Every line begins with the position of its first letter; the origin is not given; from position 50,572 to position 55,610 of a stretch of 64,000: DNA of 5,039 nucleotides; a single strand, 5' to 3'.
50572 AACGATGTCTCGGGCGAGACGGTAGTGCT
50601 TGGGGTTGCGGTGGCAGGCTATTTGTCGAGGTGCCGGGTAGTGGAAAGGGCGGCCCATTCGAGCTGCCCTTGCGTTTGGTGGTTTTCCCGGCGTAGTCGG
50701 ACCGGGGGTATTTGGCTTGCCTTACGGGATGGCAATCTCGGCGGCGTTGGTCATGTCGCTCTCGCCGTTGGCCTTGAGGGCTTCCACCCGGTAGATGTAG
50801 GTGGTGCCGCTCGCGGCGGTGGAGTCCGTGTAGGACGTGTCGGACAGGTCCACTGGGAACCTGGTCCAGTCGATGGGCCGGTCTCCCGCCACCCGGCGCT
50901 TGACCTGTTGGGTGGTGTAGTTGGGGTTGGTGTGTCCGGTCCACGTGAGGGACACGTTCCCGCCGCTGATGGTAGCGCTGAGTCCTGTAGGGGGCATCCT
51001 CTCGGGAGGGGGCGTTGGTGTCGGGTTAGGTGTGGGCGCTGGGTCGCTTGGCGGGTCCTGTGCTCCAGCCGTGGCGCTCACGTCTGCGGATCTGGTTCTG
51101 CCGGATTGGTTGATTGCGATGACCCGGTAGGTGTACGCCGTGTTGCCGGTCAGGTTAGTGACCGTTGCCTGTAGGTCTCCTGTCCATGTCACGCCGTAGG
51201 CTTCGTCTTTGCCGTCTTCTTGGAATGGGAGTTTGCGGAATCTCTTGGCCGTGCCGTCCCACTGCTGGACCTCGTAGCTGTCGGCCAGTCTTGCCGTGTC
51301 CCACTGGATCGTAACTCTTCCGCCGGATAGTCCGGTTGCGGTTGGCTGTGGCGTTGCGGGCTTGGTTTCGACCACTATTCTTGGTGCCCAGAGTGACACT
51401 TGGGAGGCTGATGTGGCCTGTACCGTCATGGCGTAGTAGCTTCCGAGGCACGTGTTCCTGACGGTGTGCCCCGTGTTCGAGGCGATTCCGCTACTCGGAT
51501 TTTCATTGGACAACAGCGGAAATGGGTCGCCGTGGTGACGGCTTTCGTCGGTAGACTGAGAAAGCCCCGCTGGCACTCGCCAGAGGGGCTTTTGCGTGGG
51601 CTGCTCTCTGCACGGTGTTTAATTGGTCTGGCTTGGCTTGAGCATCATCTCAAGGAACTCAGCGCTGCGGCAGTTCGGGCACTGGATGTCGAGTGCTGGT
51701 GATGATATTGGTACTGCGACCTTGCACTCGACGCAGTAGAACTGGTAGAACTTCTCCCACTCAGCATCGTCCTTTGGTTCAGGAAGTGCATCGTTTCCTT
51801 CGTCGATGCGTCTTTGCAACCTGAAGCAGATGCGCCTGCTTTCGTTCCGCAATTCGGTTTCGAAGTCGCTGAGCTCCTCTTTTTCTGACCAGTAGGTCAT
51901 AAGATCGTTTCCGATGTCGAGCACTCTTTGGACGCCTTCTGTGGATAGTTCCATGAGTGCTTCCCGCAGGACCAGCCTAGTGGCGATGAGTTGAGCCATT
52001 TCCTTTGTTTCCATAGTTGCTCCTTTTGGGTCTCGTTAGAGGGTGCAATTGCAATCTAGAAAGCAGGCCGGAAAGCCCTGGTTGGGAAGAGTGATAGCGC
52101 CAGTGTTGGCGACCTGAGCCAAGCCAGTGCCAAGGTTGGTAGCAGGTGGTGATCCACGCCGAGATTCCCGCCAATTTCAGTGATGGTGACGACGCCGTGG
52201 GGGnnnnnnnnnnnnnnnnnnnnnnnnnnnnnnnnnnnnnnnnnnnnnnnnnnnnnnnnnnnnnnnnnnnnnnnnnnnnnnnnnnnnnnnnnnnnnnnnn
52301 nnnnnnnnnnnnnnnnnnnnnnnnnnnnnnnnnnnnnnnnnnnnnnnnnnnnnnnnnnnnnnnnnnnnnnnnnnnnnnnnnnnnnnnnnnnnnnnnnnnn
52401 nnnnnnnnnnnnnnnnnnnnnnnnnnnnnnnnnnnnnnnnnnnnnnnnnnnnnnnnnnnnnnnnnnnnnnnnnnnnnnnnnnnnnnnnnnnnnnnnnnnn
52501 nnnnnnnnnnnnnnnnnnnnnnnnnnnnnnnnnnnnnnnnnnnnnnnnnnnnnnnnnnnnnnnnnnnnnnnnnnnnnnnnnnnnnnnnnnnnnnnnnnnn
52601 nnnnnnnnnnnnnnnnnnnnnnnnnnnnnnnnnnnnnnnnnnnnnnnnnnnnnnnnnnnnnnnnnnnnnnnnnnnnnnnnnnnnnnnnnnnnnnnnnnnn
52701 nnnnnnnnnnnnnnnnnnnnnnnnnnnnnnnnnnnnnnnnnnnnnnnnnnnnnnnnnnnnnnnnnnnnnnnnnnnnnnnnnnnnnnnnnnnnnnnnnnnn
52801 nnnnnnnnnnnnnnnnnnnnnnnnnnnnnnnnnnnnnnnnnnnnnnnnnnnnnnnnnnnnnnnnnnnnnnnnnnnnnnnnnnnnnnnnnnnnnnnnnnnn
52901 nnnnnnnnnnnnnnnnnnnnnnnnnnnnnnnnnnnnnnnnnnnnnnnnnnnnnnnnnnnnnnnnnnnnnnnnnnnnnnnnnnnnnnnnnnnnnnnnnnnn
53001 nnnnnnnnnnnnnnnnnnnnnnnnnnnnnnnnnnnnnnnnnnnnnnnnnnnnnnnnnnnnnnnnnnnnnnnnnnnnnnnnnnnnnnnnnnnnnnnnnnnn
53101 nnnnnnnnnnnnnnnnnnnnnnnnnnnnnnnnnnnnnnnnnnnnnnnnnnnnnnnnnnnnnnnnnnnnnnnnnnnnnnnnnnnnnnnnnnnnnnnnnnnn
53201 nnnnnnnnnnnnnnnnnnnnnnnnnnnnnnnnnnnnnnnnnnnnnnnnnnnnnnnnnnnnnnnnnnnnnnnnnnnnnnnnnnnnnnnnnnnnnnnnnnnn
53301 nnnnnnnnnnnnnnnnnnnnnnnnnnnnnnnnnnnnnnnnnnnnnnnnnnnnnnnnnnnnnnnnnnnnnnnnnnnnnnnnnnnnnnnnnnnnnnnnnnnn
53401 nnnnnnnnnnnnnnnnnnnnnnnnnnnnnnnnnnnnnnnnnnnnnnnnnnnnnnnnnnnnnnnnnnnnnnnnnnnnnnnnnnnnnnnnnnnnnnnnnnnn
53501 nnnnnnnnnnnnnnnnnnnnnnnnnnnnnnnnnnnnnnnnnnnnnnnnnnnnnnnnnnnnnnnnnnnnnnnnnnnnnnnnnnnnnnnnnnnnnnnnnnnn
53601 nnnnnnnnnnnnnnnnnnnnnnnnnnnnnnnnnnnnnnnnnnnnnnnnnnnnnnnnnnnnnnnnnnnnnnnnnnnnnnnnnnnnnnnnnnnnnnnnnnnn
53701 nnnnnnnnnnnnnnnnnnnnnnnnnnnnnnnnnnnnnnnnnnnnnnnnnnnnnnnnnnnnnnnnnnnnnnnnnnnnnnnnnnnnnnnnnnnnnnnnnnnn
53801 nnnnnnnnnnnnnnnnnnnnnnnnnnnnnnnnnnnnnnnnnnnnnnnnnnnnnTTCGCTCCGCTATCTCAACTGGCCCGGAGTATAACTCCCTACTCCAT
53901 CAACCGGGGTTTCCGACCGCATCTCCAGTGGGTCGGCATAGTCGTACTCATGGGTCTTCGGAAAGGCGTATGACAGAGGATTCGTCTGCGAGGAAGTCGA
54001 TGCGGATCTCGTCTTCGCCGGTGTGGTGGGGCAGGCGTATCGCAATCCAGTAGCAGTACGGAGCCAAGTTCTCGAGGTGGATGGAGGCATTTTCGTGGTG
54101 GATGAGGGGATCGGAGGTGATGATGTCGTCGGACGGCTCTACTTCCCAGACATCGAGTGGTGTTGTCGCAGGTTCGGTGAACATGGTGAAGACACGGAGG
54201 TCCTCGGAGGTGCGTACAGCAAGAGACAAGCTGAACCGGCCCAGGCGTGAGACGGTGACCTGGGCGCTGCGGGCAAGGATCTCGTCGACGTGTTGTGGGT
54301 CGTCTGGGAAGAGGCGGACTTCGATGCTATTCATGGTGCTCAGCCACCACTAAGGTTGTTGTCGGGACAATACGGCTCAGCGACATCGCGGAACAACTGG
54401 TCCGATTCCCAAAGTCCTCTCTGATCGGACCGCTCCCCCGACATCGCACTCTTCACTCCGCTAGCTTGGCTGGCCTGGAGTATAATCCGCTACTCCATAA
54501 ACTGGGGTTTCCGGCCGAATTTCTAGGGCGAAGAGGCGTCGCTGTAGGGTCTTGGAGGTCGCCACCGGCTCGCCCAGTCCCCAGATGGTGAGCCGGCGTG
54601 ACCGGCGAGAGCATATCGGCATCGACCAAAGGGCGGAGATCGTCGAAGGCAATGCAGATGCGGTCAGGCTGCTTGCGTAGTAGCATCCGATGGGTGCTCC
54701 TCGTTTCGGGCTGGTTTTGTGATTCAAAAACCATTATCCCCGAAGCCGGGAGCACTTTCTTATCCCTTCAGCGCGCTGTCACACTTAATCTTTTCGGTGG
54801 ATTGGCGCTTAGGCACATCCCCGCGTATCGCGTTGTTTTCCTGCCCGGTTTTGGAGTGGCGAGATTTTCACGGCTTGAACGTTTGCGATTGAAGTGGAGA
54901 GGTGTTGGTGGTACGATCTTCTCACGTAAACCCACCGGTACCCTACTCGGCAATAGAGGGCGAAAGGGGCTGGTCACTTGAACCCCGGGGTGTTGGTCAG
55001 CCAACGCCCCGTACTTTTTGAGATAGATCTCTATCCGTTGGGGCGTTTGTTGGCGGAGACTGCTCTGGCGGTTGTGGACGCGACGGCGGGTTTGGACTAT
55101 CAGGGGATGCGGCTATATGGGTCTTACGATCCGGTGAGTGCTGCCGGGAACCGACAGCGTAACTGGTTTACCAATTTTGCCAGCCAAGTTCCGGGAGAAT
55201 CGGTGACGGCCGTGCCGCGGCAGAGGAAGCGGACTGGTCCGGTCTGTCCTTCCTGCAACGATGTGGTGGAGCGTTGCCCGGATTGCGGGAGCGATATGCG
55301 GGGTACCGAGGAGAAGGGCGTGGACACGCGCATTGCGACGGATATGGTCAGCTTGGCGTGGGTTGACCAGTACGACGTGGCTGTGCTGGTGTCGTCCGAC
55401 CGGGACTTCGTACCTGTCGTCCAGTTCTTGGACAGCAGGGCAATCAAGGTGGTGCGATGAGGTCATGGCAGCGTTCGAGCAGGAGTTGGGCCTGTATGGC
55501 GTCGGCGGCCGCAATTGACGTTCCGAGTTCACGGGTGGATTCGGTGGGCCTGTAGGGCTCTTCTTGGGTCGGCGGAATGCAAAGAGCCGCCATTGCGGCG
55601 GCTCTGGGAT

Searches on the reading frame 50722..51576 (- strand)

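Call 42: search_protein_families(library=pfam, proteins=[window:50722-51576:-], max_evalue=0.00001)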
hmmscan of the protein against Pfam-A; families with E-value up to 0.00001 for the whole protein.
window:50722-51576:- (284 aa): 1 family
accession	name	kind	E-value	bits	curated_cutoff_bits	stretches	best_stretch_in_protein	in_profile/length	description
PF00041.27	fn3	-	9.3e-11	42.2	25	0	78-164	6-79/84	Fibronectin type III domain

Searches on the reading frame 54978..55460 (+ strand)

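Call 77: search_protein_families(library=padloc, proteins=[window:54978-55460:+], max_evalue=0.001)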
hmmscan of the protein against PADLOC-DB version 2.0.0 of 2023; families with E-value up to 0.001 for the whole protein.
window:54978-55460:+ (160 aa): 2 families
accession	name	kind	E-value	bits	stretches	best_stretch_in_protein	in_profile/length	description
PDLC04163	HEC-09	-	1.1e-11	42.8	1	97-154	88-145/203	-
PDLC01154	NYN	-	0.00011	19.6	1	114-158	230-272/310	"LabA-like protein, NYN family nuclease"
